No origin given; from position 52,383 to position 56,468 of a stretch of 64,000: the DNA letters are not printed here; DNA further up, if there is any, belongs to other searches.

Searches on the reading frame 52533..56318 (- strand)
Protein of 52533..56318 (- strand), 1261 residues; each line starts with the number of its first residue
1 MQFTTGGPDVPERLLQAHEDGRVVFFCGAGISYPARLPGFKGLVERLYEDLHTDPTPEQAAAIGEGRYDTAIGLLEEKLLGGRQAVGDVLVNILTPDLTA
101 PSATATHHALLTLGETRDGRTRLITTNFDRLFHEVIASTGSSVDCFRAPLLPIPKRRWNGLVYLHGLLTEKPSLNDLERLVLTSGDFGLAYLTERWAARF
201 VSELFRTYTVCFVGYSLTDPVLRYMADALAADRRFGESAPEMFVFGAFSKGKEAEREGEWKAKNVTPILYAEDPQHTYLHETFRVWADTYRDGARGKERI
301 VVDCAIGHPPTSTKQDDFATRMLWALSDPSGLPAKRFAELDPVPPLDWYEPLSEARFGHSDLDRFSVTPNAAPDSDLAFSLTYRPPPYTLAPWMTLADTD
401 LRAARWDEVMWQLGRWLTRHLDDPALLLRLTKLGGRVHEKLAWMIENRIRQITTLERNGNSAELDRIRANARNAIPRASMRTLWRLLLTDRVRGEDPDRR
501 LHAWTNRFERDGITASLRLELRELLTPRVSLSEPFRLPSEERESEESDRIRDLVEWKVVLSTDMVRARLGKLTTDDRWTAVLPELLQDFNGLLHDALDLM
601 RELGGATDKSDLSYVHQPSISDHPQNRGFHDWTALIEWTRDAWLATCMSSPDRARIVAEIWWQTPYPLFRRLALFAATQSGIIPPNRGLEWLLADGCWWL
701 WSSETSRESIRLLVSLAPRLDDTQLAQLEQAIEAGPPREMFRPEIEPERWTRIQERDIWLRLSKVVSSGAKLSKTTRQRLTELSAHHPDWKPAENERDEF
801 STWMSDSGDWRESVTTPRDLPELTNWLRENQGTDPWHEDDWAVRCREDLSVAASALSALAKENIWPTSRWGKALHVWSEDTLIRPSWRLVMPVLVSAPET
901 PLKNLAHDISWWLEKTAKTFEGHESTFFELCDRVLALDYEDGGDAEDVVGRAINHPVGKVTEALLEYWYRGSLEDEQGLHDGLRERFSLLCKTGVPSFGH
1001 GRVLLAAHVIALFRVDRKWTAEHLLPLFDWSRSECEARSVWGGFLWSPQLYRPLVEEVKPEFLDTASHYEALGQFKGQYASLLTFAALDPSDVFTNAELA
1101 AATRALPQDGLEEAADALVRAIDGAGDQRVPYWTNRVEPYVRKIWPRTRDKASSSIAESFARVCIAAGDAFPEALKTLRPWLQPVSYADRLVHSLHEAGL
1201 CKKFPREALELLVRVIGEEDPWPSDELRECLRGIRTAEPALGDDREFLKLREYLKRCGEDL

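Call 13: search_protein_families(library=pfam, proteins=[window:52533-56318:-], max_evalue=0.001)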
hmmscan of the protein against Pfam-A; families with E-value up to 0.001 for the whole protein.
window:52533-56318:- (1261 aa): 1 family
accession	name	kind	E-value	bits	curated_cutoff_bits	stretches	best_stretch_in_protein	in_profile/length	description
PF13289.12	SIR2_2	-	3.9e-24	85.8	24.5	1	122-268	2-141/141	SIR2-like domain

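Call 60: search_protein_families(library=padloc, proteins=[window:52533-56318:-], max_evalue=0.00001)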
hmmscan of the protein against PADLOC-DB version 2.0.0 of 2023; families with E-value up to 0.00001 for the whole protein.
window:52533-56318:- (1261 aa): 5 families
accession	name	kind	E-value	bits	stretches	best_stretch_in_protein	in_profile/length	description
PDLC02183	Dsr1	-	0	1576.3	1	1-1256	1-1272/1275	-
PDLC04167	Dsr1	-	1e-193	644.2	1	1-1253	1-1238/1248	-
PDLC04166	Dsr1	-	1.4e-09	34.3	0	8-219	10-210/1227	-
PDLC00407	ThsA1|ThsA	-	7.3e-07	26.2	1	14-270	13-247/478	STALD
PDLC03856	LmuA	-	8.9e-06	23.1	0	13-222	7-210/433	-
